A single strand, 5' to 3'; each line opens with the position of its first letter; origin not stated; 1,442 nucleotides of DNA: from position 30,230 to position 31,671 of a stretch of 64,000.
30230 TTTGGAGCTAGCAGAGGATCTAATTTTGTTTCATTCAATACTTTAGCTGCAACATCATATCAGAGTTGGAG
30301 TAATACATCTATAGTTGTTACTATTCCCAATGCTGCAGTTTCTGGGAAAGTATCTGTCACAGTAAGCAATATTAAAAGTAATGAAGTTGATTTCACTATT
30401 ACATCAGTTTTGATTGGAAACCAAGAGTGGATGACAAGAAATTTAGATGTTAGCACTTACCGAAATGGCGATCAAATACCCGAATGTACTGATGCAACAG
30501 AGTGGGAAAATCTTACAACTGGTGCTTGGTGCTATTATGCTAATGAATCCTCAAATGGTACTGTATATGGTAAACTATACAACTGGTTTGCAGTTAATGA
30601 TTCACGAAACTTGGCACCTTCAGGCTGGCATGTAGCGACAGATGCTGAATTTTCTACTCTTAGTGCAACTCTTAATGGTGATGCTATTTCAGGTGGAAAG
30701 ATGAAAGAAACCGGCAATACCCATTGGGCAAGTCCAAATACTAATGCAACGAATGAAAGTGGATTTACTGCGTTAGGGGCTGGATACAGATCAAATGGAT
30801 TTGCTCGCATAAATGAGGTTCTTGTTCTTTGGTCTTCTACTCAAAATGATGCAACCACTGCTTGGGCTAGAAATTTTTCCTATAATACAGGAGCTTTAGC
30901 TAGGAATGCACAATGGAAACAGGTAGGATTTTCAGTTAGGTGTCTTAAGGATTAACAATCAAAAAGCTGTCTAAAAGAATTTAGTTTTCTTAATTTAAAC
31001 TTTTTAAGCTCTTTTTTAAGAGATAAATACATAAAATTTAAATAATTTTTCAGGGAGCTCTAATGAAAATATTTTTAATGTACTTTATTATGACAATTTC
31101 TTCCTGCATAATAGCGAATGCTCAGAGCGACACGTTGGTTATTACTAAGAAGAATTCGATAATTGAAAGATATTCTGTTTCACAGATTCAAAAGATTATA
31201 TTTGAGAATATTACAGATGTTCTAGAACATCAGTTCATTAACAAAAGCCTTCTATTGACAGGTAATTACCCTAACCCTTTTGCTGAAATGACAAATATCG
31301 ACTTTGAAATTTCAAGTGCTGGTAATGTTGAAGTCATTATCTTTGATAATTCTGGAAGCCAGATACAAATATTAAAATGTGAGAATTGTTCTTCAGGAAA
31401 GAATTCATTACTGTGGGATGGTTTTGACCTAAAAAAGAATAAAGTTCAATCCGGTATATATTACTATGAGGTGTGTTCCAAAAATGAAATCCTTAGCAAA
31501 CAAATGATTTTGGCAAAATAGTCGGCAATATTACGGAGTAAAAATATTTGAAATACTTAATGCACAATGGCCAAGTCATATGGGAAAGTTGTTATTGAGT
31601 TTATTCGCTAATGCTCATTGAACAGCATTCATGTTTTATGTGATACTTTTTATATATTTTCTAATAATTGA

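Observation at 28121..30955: Unusual architecture: eight tandem IPT/TIG domains capped by a FISUMP domain, without a T9SS CTD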

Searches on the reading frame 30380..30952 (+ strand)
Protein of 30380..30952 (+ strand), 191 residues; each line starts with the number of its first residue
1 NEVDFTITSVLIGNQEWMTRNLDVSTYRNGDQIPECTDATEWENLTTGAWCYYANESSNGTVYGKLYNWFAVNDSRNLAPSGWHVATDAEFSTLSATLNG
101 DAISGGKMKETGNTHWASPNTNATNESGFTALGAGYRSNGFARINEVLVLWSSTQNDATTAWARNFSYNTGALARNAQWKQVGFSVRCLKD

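Call 26: search_solved_structures(query=window:30380-30952:+, max_evalue=1, show_alignments=2)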
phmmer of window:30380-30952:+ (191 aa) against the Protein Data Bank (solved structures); distinct sequences matched with E-value up to 1: 0.

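Call 52: predict_structure(alignment_id=A4)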
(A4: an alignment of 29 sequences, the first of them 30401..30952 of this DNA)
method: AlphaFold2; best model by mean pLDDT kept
length: 184 residues; sequences in the alignment: 29
mean_pLDDT: 96.1   pTM: 0.91
mean pLDDT of the five models: 96.1, 95.7, 92.1, 88.2, 82.9
residues with pLDDT >= 90: 176; 70-90: 8; 50-70: 0; < 50: 0
segments of 3 or more residues with pLDDT < 50: none
pLDDT, mean of each block of 10 residues (from residue 1): 97 96 97 94 97 95 98 98 98 98 91 91 94 94 98 98 97 98 98
secondary structure, 60 per line:
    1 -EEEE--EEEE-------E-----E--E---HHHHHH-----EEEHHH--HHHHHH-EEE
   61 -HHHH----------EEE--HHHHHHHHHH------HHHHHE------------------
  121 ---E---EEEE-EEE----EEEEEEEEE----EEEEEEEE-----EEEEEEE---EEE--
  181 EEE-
elements in order: E2-5 E8-11 H32-37 E43-45 H51-56 E58-60 H62-65 E76-78 H81-90 H97-101 E128-131 E133-135 E140-148 E153-160 E166-172 E176-178 E181-183

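Call 54: fold_search(model_id=the predicted structure, library=pdb)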
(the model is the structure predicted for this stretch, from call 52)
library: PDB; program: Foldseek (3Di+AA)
matches with E <= 10: 203; with E <= 0.001: 0
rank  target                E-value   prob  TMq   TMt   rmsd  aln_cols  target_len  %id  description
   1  8q4e_A                1.8e-02  0.98  0.33  0.44   5.8       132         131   15  Structure of Legionella pneumophila Lcl C-terminal domain (released 2023-12-27)
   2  8oks_A                8.4e-02  0.94  0.20  0.33   2.3        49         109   20  Crystal structure of Bdellovibrio bacteriovorus Bd2740 C-terminal domain (released 2023-10-25)
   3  8oks_B                8.4e-02  0.92  0.20  0.32   2.4        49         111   18  Crystal structure of Bdellovibrio bacteriovorus Bd2740 C-terminal domain (released 2023-10-25)
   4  1v4l_B                8.7e-01  0.11  0.16  0.22   7.6        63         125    8  Crystal structure of a platelet agglutination factor isolated from the venom of Taiwan habu (Trimeresurus mucrosquamat (released 2003-12-02)
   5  9kqn_B                9.3e-01  0.08  0.21  0.08  11.8       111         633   14  Hsp90-Cdc37-PINK1 complex (released 2025-10-15)
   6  7ptf_C                1.0e+00  0.06  0.13  0.12   7.2        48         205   10  Pseudomonas aeruginosa DNA gyrase B 24kDa ATPase subdomain complexed with novobiocin (released 2022-10-05)
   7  7qaj_B                1.1e+00  0.10  0.26  0.36   8.7       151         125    8  ZK002 with Anti-angiogenic and Anti-inflamamtory Properties (released 2023-06-14)
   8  1ukm_B                1.1e+00  0.06  0.23  0.31  15.5       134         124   11  Crystal structure of EMS16, an Antagonist of collagen receptor integrin alpha2beta1 (GPIa/IIa) (released 2003-11-04)
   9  8bn6                  1.3e+00  0.02  0.11  0.11  11.5        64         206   12  Pseudomonas aeruginosa DNA gyrase B 24kDa ATPase subdomain complexed with EBL3021 (released 2023-03-29)
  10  1egg_B                1.3e+00  0.04  0.22  0.27  17.6       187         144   13  STRUCTURE OF A C-TYPE CARBOHYDRATE-RECOGNITION DOMAIN (CRD-4) FROM THE MACROPHAGE MANNOSE RECEPTOR (released 2000-08-30)
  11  6m1s_B                1.3e+00  0.04  0.15  0.14  10.2        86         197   13  The DNA Gyrase B ATP binding domain of PSEUDOMONAS AERUGINOSA in complex with compound 12o (released 2020-09-02)
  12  7ptf_B                1.3e+00  0.04  0.13  0.11  12.7        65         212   11  Pseudomonas aeruginosa DNA gyrase B 24kDa ATPase subdomain complexed with novobiocin (released 2022-10-05)
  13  6m1j_B                1.4e+00  0.05  0.13  0.13   7.2        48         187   10  The DNA Gyrase B ATP binding domain of PSEUDOMONAS AERUGINOSA in complex with compound 12x (released 2020-09-02)
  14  3ubu_B                1.6e+00  0.12  0.18  0.25   3.9        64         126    8  Crystal structure of agkisacucetin, a GpIb-binding snaclec (snake C-type lectin) that inhibits platelet (released 2012-04-11)
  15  3bx4_B                1.6e+00  0.05  0.22  0.29  15.1       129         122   14  Crystal structure of the snake venom toxin aggretin (released 2008-08-26)
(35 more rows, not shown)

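Call 85: search_solved_structures(query=A4, max_evalue=1, show_alignments=1)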
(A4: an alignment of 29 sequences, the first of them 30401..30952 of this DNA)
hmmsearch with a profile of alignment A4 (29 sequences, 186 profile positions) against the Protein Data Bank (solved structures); distinct sequences matched with E-value up to 1: 2.
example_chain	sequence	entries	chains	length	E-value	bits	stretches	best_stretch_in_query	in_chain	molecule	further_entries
4n4j_A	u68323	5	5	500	0.73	13.3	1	38-106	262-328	hydroxylamine oxidoreductase | Similar to hydroxylamine oxidoreductase hao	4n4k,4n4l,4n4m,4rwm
9qsb_A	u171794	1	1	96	0.85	13.1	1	67-96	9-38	Asr1131 protein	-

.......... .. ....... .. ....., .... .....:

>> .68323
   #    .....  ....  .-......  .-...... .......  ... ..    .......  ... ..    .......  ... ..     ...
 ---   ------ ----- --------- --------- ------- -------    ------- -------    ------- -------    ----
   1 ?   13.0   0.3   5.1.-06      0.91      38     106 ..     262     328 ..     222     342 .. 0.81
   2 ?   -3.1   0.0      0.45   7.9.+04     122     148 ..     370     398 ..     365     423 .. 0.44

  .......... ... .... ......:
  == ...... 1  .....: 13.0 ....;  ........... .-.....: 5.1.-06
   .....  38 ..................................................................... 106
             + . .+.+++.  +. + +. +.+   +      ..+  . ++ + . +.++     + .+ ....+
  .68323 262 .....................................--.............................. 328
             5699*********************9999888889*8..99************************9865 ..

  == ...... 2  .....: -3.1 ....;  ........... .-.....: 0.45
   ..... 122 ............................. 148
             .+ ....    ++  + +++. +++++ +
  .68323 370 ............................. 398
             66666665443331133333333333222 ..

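Call 87: fold_search(model_id=the predicted structure, library=viral)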
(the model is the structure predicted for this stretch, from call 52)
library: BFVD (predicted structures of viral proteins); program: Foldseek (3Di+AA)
matches with E <= 10: 212; with E <= 0.001: 3
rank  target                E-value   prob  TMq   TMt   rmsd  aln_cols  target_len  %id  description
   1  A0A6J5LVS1            1.4e-24  1.00  0.93  0.20   0.8       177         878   46  Fibrobacter succinogenes major paralogous domain [uncultured Caudovirales phage]
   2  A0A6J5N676            8.0e-11  1.00  0.66  0.33   1.2       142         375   30  Fibrobacter succinogenes major paralogous domain [uncultured Caudovirales phage]
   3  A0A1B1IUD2            1.3e-08  1.00  0.66  0.12   1.2       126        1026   34  (no name in the UniProt tables at hand)
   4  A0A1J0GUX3            2.3e-02  0.69  0.31  0.28  12.8       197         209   12  (no name in the UniProt tables at hand)
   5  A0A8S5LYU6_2          3.6e-02  0.69  0.29  0.07   9.1       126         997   17  DUF1566 domain-containing protein [Siphoviridae sp. ctkcl3]
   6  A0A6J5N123            8.3e-02  0.57  0.34  0.34  12.0       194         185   11  DUF1566 domain-containing protein [uncultured Caudovirales phage]
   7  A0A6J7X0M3            1.1e-01  0.95  0.20  0.06   2.2        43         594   23  Peptidase S74 domain-containing protein [uncultured Caudovirales phage]
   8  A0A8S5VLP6            1.1e-01  0.89  0.20  0.29   5.3        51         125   14  (no name in the UniProt tables at hand)
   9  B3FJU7                2.2e-01  0.30  0.31  0.21  11.4       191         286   14  Virion structural protein [Pseudomonas phage 201phi2-1]
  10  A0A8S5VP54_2          2.4e-01  0.21  0.29  0.05  12.1       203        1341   13  (no name in the UniProt tables at hand)
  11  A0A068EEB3            4.2e-01  0.51  0.21  0.19   3.0        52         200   13  C-type lectin family protein [Pigeonpox virus]
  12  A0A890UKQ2            4.5e-01  0.47  0.20  0.25   3.2        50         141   12  (no name in the UniProt tables at hand)
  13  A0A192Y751            5.7e-01  0.13  0.31  0.36  11.4       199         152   12  Uncharacterized protein [Pseudomonas phage KTN4]
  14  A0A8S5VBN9            6.8e-01  0.06  0.29  0.18  15.6       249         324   10  DUF6273 domain-containing protein [Myoviridae sp. ctbEa13]
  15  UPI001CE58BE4         7.2e-01  0.13  0.15  0.20   8.1        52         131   13  (no name look-up for this kind of identifier)
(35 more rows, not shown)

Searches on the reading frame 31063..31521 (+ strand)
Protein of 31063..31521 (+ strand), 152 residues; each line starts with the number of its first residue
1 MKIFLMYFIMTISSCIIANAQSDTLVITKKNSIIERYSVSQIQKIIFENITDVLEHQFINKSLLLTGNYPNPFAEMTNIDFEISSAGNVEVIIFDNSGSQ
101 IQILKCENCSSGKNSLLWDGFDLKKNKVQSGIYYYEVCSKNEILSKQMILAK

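Call 3: search_protein_families(library=pfam, proteins=[window:31063-31521:+], max_evalue=0.01)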
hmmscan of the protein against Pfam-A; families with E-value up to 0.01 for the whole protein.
window:31063-31521:+ (152 aa): 3 families
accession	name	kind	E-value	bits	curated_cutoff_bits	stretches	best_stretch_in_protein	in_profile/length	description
PF13860.13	FlgD_ig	-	1.1e-07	32.2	27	1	84-140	20-76/79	FlgD Ig-like domain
PF18962.6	Por_Secre_tail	-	2e-07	31.6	27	1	69-149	2-75/75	Secretion system C-terminal sorting domain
PF13585.12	CHU_C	-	0.00092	19.7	27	1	81-139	18-72/86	CHU_C Type IX secretion signal domain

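Call 4: search_protein_families(library=ncbifam, proteins=[window:31063-31521:+], max_evalue=0.01)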
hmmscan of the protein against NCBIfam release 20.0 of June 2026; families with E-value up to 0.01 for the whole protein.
window:31063-31521:+ (152 aa): 8 families
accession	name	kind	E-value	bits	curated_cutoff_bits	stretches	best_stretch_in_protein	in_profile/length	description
NF052323.1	T9SSA_dep_M6i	equivalog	2.2e-10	39.2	600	1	48-140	942-1027/1043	T9SS-dependent M6-like inactivated metalloprotease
NF033707.1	T9SS_sortase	equivalog_domain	1.3e-07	29.7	420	1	66-140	999-1078/1095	type IX secretion system sortase PorU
TIGR04183.1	Por_Secre_tail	domain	1.7e-07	31.1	23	1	69-149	2-70/72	T9SS type A sorting domain-containing protein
NF038113.1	T9SSA_dep_M36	equivalog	6.4e-07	27.9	885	1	34-150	768-868/869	T9SS-dependent M36 family metallopeptidase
NF005176.1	PRK06655.1-1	equivalog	2.1e-06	27.8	230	1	81-141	92-151/197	flagellar hook assembly protein FlgD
NF009277.0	PRK12634.1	equivalog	0.00018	21.7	333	1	84-134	119-169/221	flagellar basal body rod modification protein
NF009453.0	PRK12813.1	equivalog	0.0026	17.3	264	1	84-145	121-181/223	flagellar basal body rod modification protein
NF009276.0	PRK12633.1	equivalog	0.0087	15.8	383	0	79-139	122-181/234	flagellar basal body rod modification protein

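Call 64: find_homologous_proteins(query=window:31063-31518:+, max_evalue=0.00001)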
Query window:31063-31518:+ (152 aa): 16 proteins with E <= 0.00001 among 31 candidates.
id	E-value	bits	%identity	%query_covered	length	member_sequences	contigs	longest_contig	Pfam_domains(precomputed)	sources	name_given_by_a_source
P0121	9.1e-90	316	98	100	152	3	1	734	PF18962.8,PF13860.13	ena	-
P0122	8.6e-61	222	70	100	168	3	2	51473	PF18962.8,PF13860.13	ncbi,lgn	-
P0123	1.7e-57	211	68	100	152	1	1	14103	PF18962.8,PF13860.13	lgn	-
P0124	7.5e-49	183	61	100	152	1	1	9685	PF13585.13,PF18962.8,PF13860.13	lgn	-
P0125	2.7e-47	178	59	100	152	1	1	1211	PF18962.8,PF13860.13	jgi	jgi:flagellar hook assembly protein FlgD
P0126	1.1e-45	173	56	100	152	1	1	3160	PF18962.8,PF13860.13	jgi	jgi:flagellar hook assembly protein FlgD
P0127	9.7e-45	170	57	100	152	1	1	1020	PF18962.8,PF13860.13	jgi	-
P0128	5.9e-42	161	54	100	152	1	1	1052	PF18962.8,PF13860.13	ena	-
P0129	1.4e-41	160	55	100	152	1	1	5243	PF13585.13,PF18962.8,PF13860.13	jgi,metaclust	jgi:flagellar hook assembly protein FlgD|metaclust:\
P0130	2.2e-40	156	53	99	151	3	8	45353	PF13585.13,PF18962.8,PF13860.13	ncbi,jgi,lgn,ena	jgi:hypothetical protein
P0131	8.5e-39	151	53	98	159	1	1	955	PF18962.8,PF13860.13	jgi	jgi:flagellar hook assembly protein FlgD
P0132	4.4e-37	145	48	100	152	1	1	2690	PF18962.8,PF13860.13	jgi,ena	-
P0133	9.2e-30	121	46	88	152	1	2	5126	PF18962.8,PF13860.13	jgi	jgi:hypothetical protein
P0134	4.0e-28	116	42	100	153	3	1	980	PF18962.8,PF13860.13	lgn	-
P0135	1.0e-27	115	47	88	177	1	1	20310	PF13860.13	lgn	-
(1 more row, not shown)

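Call 65: find_encoding_contigs(protein=P0122, flank=5000, max_places=1)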
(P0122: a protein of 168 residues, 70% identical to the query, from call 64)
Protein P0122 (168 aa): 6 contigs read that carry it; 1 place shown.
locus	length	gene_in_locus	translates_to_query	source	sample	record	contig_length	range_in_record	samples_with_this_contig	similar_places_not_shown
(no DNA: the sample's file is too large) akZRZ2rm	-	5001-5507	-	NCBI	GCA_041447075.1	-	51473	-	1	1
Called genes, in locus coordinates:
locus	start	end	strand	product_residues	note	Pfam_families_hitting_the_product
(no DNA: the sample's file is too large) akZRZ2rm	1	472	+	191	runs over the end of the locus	-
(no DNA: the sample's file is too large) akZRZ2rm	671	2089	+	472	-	PF00144:Beta-lactamase, PF18962:Por_Secre_tail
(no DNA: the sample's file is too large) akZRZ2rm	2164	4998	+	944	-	PF01833:TIG, PF09603:Fib_succ_major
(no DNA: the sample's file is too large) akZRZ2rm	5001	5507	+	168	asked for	PF18962:Por_Secre_tail, PF13860:FlgD_ig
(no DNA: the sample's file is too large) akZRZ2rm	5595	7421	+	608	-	PF01833:TIG, PF03781:FGE-sulfatase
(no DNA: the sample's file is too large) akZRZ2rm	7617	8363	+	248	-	-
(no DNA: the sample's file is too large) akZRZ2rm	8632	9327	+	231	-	PF02660:G3P_acyltransf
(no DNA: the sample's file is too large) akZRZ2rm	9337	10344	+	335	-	PF01210:NAD_Gly3P_dh_N, PF02558:ApbA (weak), PF03807:F420_oxidored (weak), PF07479:NAD_Gly3P_dh_C, PF20618:GPD_NAD_C_bact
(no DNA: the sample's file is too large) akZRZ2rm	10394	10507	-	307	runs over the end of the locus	PF01145:Band_7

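Call 66: find_encoding_contigs(protein=P0130, flank=5000, max_places=2)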
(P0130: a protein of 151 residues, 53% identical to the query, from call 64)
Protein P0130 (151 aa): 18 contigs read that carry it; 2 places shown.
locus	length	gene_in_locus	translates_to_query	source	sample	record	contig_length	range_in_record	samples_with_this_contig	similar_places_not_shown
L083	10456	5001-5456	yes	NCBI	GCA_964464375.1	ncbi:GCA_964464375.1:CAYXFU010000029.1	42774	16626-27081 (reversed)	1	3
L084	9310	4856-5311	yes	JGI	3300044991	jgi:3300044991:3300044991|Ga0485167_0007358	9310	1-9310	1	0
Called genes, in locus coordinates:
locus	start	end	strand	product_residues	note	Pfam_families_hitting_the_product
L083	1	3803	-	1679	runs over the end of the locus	PF07610:DUF1573 (faint), PF15780:ASH (faint), PF22073:Cep192_D4 (faint), PF12371:TMEM131_like_N (faint), PF22544:HYDIN_VesB_CFA65-like_Ig (weak), PF18962:Por_Secre_tail (faint)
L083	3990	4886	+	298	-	PF02899:Phage_int_SAM_1, PF13495:Phage_int_SAM_4, PF00589:Phage_integrase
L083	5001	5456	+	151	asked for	PF13585:CHU_C (weak), PF13860:FlgD_ig, PF18962:Por_Secre_tail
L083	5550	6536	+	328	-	PF01408:GFO_IDH_MocA, PF22725:GFO_IDH_MocA_C3, PF02894:GFO_IDH_MocA_C (weak)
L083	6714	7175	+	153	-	-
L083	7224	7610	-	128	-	PF03625:DUF302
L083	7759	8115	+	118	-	PF00462:Glutaredoxin (faint), PF03960:ArsC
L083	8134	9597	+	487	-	PF13520:AA_permease_2, PF00324:AA_permease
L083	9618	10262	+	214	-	PF01300:Sua5_yciO_yrdC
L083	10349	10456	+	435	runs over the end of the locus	PF02861:Clp_N, PF23569:NBD_SMAX1, PF01637:ATPase_2 (faint), PF05621:TniB (faint), PF13191:AAA_16 (weak), PF00004:AAA, PF17871:AAA_lid_9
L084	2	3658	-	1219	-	?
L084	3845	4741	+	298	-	PF02899:Phage_int_SAM_1, PF13495:Phage_int_SAM_4, PF00589:Phage_integrase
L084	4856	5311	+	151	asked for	PF13585:CHU_C (weak), PF13860:FlgD_ig, PF18962:Por_Secre_tail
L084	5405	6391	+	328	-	PF01408:GFO_IDH_MocA, PF22725:GFO_IDH_MocA_C3, PF02894:GFO_IDH_MocA_C (weak)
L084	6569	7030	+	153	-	-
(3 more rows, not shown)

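Call 67: find_encoding_contigs(protein=P0135, flank=5000, max_places=1)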
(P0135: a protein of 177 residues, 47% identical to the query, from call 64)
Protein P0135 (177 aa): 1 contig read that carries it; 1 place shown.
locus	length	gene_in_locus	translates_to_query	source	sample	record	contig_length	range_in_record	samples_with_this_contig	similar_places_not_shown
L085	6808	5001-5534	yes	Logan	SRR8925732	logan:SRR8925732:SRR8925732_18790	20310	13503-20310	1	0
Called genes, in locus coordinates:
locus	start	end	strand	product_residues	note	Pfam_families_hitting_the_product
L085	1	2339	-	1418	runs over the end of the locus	PF17517:IgGFc_binding, PF22073:Cep192_D4 (faint), PF22544:HYDIN_VesB_CFA65-like_Ig (faint), PF18962:Por_Secre_tail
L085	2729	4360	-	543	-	PF00118:Cpn60_TCP1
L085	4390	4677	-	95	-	PF00166:Cpn10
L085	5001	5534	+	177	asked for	PF13860:FlgD_ig (weak)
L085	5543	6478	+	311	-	PF09603:Fib_succ_major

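Call 68: find_encoding_contigs(protein=P0124, flank=5000, max_places=1)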
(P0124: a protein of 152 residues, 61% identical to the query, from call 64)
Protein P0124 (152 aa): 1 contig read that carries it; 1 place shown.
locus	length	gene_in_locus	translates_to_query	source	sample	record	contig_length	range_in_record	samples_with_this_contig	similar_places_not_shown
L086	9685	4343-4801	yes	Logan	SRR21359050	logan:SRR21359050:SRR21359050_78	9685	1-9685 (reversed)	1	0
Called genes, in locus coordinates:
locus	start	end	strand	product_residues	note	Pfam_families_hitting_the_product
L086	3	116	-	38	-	?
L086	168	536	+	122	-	PF01797:Y1_Tnp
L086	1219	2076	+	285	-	PF23451:Zn_ribbon_PaaD (weak), PF13489:Methyltransf_23, PF13847:Methyltransf_31 (weak), PF08241:Methyltransf_11, PF08242:Methyltransf_12 (weak), PF13649:Methyltransf_25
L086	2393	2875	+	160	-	-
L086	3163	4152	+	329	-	PF14249:Tocopherol_cycl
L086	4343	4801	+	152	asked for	PF13585:CHU_C (weak), PF18962:Por_Secre_tail, PF13860:FlgD_ig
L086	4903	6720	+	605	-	PF01833:TIG, PF03781:FGE-sulfatase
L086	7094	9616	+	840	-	PF00690:Cation_ATPase_N, PF00122:E1-E2_ATPase, PF13246:Cation_ATPase, PF00702:Hydrolase, PF00689:Cation_ATPase_C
